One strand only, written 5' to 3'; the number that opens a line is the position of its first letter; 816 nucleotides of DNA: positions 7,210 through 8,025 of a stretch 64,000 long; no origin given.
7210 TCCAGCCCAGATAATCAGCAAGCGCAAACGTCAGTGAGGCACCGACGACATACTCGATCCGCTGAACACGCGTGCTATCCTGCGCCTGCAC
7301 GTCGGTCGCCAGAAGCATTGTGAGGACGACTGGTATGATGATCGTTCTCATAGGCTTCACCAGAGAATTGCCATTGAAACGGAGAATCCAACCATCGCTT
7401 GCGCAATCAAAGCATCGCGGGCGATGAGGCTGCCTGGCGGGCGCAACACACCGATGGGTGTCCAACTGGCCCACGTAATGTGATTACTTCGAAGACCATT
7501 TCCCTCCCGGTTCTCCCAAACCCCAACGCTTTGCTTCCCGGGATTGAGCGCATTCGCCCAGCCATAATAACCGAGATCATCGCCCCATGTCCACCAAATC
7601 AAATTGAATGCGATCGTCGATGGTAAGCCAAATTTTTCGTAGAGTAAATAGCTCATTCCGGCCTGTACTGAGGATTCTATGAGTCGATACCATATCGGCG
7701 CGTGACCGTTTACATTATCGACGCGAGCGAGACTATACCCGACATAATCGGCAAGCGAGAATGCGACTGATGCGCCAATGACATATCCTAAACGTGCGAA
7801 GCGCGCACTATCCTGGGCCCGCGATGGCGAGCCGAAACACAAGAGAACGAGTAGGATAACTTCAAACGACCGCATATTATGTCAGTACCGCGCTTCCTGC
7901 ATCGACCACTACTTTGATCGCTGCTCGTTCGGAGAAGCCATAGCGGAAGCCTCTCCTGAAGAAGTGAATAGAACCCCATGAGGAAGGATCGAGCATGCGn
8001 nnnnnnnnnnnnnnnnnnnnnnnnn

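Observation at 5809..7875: Tandem array of four tightly packed paralogous small secreted/membrane proteins of an unrecognised family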

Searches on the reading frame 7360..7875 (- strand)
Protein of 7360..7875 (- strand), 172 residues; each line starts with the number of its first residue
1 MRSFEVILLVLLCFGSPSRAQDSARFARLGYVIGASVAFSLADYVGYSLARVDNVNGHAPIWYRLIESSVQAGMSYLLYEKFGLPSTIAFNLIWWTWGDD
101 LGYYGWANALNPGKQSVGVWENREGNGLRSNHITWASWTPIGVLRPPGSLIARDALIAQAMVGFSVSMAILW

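Call 6: search_protein_families(library=pfam, proteins=[window:7360-7875:-], max_evalue=1)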
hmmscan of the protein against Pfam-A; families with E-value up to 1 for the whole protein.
window:7360-7875:- (172 aa): 0 families

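Call 7: search_protein_families(library=ncbifam, proteins=[window:7360-7875:-], max_evalue=1)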
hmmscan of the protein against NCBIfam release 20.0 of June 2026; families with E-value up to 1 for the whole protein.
window:7360-7875:- (172 aa): 0 families

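Call 18: search_protein_representatives(alignment_id=A1)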
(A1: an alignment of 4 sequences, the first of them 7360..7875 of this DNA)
Query: 4 sequences, 169 profile positions. Proteins with E-value up to 0.001 (for the whole library): 149; up to 1e-10: 76; up to 1e-30: 20. The best 149 are listed.
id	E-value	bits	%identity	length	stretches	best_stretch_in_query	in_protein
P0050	1.1e-53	197.9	-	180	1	6-168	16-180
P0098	7.2e-53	195.2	-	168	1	5-169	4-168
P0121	4.0e-52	192.8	-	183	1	2-169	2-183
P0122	3.3e-49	183.3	-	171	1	4-169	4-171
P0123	2.9e-48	180.2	-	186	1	23-167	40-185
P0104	1.2e-47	178.2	-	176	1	24-168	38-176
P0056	1.5e-43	164.9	-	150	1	1-112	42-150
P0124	1.5e-43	164.9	-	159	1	1-155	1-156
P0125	2.5e-42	160.9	-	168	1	15-169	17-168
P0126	1.3e-38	148.8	-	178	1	1-169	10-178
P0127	2.5e-38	147.9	-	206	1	25-167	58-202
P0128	4.9e-38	146.9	-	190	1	22-167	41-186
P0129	4.8e-35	137.2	-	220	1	11-166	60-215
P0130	9.2e-34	133.0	-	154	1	8-167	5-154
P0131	4.2e-33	130.9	-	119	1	1-117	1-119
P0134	7.2e-32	126.9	-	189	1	5-167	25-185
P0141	1.4e-28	116.2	-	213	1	28-164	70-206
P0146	2.2e-26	109.0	-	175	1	6-167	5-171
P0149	1.4e-24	103.1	-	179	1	4-167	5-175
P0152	3.6e-23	98.5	-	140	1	35-168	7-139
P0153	3.7e-23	98.5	-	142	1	32-168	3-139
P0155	4.9e-22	94.9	-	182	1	5-164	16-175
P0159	8.9e-19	84.3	-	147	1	35-165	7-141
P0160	1.2e-18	83.9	-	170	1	10-168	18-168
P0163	7.1e-17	78.1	-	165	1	10-168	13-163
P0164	2.2e-16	76.5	-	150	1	35-164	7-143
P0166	7.4e-16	74.8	-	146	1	33-166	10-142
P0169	6.6e-15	71.7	-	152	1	37-165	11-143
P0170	1.7e-14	70.3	-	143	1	37-162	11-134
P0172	3.8e-14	69.2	-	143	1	37-167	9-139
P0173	1.6e-13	67.2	-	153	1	38-166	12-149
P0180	3.5e-12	62.8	-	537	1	33-163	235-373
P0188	5.7e-11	58.9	-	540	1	25-143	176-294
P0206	1.6e-08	50.9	-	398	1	26-164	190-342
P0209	2.3e-08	50.4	-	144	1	35-169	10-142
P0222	5.0e-07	46.0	-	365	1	29-147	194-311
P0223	6.4e-07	45.7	-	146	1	32-160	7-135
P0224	6.5e-07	45.7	-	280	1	28-168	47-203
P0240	1.6e-05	41.2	-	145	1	37-164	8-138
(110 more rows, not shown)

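Call 22: search_protein_families(library=pfam, proteins=[P0152, P0159, P0164, P0166, P0169, P0172, P0180, P0188, P0206, P0224], max_evalue=1)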
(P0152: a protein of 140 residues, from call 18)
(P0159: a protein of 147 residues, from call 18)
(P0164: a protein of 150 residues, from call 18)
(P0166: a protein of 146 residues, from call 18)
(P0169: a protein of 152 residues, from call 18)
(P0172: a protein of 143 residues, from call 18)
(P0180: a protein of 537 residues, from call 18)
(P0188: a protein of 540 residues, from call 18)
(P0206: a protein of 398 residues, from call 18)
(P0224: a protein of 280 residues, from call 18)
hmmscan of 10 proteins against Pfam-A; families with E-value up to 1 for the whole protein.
P0152 (140 aa): 0 families

P0159 (147 aa): 0 families

P0164 (150 aa): 0 families

P0166 (146 aa): 0 families

P0169 (152 aa): 0 families

P0172 (143 aa): 0 families

P0180 (537 aa): 0 families

P0188 (540 aa): 0 families

P0206 (398 aa): 0 families

P0224 (280 aa): 0 families

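Call 27: find_encoding_contigs(protein=P0159, flank=6000, max_places=4)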
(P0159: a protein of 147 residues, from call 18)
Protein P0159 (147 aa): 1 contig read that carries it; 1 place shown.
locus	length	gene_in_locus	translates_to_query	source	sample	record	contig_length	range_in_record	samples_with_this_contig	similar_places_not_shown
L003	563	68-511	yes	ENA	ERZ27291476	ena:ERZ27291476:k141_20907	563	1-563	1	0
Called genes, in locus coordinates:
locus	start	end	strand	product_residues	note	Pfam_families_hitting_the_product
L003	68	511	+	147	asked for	-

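Call 32: search_protein_families(library=phrogs, proteins=[window:7360-7875:-, P0159, P0164, P0169, P0172, P0173, P0209, P0223, P0240], max_evalue=0.1)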
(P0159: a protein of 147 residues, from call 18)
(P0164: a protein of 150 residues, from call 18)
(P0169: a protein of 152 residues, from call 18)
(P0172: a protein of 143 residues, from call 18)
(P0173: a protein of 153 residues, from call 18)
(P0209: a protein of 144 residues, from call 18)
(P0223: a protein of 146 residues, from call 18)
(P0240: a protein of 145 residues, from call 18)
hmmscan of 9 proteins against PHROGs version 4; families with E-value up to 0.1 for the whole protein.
window:7360-7875:- (172 aa): 0 families

P0159 (147 aa): 0 families

P0164 (150 aa): 0 families

P0169 (152 aa): 0 families

P0172 (143 aa): 0 families

P0173 (153 aa): 0 families

P0209 (144 aa): 0 families

P0223 (146 aa): 0 families

P0240 (145 aa): 0 families

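Call 42: find_homologous_proteins(query=A3, max_evalue=0.001)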
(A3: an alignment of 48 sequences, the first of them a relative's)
Query A3 (48 sequences) (147 aa, profile of the alignment): 14 proteins with E <= 0.001 among 8000 candidates.
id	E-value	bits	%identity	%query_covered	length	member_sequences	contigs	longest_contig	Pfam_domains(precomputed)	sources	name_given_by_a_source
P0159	6.5e-42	161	100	100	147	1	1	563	-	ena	-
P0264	5.1e-40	154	32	95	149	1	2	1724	-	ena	-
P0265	5.5e-40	154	35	90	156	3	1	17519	-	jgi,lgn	-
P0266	1.0e-39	153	37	95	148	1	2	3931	-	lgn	-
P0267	3.6e-39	152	39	86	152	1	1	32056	-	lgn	-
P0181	1.1e-38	150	30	93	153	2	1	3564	-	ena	-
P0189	3.4e-36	142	30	99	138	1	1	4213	-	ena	-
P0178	2.0e-35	140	38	90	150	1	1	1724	-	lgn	-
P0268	4.3e-34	135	38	97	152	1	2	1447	-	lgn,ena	-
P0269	9.3e-33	131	31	88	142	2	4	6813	-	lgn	-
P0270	1.0e-27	115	31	93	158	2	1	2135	-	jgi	-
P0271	2.3e-27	113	26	87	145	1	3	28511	-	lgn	-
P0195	7.5e-27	112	24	93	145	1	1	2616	-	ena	-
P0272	5.2e-25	106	30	86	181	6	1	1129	-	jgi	jgi:hypothetical protein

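Call 43: find_encoding_contigs(protein=P0267, flank=10000, max_places=2)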
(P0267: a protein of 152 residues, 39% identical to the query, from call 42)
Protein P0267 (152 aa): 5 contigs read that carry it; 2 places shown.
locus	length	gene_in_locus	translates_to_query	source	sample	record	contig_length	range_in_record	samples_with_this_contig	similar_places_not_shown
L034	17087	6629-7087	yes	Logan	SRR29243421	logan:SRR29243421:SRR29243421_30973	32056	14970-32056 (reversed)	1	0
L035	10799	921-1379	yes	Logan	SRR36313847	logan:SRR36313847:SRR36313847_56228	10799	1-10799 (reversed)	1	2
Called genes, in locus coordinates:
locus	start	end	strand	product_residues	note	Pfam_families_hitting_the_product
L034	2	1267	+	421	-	?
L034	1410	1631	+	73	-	-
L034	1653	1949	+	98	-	-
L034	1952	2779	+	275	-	PF02511:Thy1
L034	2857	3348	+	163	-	-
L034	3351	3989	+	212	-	PF01327:Pep_deformylase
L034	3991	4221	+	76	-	-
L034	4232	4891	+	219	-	PF00574:CLP_protease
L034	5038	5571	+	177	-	PF00877:NLPC_P60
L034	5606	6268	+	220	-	PF03330:DPBB_1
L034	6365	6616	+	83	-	-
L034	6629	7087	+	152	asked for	-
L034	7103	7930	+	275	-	-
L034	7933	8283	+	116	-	-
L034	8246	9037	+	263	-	-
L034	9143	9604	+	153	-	-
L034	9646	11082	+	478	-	-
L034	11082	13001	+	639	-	-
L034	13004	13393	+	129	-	-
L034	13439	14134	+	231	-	-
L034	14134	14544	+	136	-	PF04965:GPW_gp25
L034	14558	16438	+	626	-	-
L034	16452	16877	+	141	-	-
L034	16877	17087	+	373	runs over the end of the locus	-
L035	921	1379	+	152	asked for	-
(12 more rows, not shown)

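Call 44: find_encoding_contigs(protein=P0271, flank=10000, max_places=2)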
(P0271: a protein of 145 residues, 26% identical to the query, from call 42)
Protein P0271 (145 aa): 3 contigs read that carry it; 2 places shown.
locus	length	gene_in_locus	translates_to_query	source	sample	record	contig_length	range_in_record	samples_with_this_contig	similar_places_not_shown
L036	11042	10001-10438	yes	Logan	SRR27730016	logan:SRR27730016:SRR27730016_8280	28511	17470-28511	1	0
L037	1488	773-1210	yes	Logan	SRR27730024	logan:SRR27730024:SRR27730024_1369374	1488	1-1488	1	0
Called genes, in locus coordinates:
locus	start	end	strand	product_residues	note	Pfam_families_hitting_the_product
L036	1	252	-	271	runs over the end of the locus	-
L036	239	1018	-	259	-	-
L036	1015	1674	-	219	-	-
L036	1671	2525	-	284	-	-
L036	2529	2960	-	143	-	-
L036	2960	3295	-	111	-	-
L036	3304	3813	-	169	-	-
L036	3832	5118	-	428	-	PF17236:SU10_MCP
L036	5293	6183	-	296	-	-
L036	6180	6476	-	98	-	-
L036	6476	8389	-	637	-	PF16510:P22_portal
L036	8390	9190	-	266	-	-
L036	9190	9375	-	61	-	-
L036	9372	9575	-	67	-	-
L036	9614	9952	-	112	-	-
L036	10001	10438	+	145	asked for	-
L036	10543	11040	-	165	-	?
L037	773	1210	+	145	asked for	-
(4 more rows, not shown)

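Call 45: find_encoding_contigs(protein=P0265, flank=10000, max_places=2)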
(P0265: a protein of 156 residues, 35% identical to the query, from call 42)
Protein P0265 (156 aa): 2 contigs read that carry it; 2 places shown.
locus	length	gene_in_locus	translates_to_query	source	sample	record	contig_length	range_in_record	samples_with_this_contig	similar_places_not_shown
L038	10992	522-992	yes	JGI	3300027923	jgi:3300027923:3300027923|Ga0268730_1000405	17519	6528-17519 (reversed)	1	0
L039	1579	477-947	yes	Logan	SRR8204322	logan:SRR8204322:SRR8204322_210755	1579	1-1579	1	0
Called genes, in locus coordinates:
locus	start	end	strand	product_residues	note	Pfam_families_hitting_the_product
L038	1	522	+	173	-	?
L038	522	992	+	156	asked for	-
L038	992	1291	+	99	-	-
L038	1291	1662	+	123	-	-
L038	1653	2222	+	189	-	PF01510:Amidase_2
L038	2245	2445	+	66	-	-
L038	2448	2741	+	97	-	-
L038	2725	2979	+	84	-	-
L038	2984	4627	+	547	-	PF13385:Laminin_G_3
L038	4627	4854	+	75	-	-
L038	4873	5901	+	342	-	-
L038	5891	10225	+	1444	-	-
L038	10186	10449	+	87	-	-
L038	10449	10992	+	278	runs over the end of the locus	-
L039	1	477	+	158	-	?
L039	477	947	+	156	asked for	-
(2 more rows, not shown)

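Call 50: find_related_loci(query=A4, collection=viral_contigs, flank=6000)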
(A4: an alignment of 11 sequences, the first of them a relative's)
Query A4 (152 aa) in viral_contigs; peptide patterns used: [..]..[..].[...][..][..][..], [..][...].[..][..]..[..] (x = any residue, [..] = any of these).
20 stretches matched a pattern; 1 encode a relative of the query (tblastn E <= 1e-3); 1 distinct loci.
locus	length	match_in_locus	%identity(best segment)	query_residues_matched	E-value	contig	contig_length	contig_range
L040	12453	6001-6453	37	10-152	1e-20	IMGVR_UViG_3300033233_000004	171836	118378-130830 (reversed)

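Call 51: search_dna_similar(query=P0267, collection=phages, mode=protein, max_evalue=0.001, max_rows=30)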
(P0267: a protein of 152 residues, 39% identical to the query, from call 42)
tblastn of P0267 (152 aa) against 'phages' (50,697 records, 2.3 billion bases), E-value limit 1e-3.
No match.

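Call 54: search_protein_families(library=phrogs, proteins=[L034:6365-6613:+, L034:7103-7927:+, L034:7933-8280:+, L034:8246-9034:+, L034:5038-5568:+, L034:5606-6265:+, L038:992-1288:+, L038:1291-1659:+, L038:1653-2219:+, L038:1-519:+], max_evalue=0.001)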
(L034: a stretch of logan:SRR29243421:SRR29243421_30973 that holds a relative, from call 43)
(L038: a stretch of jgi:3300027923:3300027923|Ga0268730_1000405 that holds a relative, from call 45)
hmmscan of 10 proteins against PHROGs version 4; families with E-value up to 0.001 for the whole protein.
L034:6365-6613:+ (83 aa): 0 families

L034:7103-7927:+ (275 aa): 1 family
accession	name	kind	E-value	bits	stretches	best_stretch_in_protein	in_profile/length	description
phrog_5889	-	unknown function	1.4e-13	51.8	1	38-240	44-227/242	-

L034:7933-8280:+ (116 aa): 0 families

L034:8246-9034:+ (263 aa): 0 families

L034:5038-5568:+ (177 aa): 8 families
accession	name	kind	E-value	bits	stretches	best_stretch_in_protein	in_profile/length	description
phrog_400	-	tail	2e-25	90.8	1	60-176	534-652/654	tail protein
phrog_329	-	tail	6.1e-23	82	1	68-174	545-655/949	minor tail protein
phrog_12508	-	unknown function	7.6e-20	72.5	1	69-175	151-259/260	-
phrog_25111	-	tail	2.4e-15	57.6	1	65-175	219-331/333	tail protein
phrog_2810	-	head and packaging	1.7e-09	37.6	1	67-167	519-612/952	virion structural protein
phrog_1015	-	tail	1.1e-08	35.2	1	82-173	684-789/795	tail protein with lysin activity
phrog_20677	-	unknown function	1.9e-07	30.8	1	74-158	448-540/631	-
phrog_6654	-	unknown function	3.4e-05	24.3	1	49-176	10-122/428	-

L034:5606-6265:+ (220 aa): 2 families
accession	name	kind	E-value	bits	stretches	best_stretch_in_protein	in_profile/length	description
phrog_7930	-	other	1.3e-30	107.1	1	69-183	272-385/896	lipoprotein precursor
phrog_28106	-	unknown function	2.2e-18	67.7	1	85-179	100-194/290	-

L038:992-1288:+ (99 aa): 0 families

L038:1291-1659:+ (123 aa): 0 families

L038:1653-2219:+ (189 aa): 8 families
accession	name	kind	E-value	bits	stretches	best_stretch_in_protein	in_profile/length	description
phrog_1493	-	lysis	6.6e-20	72.6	1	14-171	11-156/394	endolysin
phrog_822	-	lysis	3.4e-12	47.6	1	34-179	22-158/215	amidase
phrog_7698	-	lysis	6.1e-08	33.8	1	21-180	9-152/316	endolysin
phrog_833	-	lysis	2.1e-06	28.7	1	5-184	5-161/294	endolysin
phrog_1794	-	lysis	2.3e-06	28.3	1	2-169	27-182/336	amidase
phrog_19265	-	unknown function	1.9e-05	25.5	1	24-172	12-147/293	-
phrog_3088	-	lysis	0.00019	22.3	1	71-182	48-156/248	amidase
phrog_35436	-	lysis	0.00019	21.8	1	56-169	32-137/266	amidase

L038:1-519:+ (173 aa): 0 families

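Call 55: find_related_loci(query=A4, collection=metagenome_contigs, flank=6000)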
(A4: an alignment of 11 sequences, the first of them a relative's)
Query A4 (152 aa) in metagenome_contigs; peptide patterns used: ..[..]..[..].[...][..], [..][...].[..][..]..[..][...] (x = any residue, [..] = any of these).
101 stretches matched a pattern; 19 encode a relative of the query (tblastn E <= 1e-3); 19 distinct loci.
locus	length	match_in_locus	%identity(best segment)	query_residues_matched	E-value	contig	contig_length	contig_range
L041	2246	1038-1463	47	2-145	3e-38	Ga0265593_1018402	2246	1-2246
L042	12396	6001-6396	45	13-152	8e-37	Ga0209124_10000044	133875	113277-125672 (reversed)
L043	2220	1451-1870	49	3-150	8e-36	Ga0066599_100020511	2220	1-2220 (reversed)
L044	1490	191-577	44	4-134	1e-35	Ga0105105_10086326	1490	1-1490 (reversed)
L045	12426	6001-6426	45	2-151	2e-34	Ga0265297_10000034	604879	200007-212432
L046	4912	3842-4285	47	1-152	2e-34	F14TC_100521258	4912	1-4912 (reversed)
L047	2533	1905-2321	44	3-149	3e-33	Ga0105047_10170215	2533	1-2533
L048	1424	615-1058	44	1-152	4e-33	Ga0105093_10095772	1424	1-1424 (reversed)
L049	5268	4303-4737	42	1-149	3e-32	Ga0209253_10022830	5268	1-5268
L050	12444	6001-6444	38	1-152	4e-30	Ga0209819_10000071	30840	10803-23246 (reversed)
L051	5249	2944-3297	48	7-126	5e-28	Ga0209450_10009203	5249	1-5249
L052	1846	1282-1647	41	7-143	2e-25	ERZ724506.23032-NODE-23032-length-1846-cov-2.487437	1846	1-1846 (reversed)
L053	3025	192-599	41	5-149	3e-24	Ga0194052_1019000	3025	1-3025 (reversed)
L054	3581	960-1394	37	1-152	1e-21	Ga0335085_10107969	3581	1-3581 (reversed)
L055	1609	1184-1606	36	1-139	4e-21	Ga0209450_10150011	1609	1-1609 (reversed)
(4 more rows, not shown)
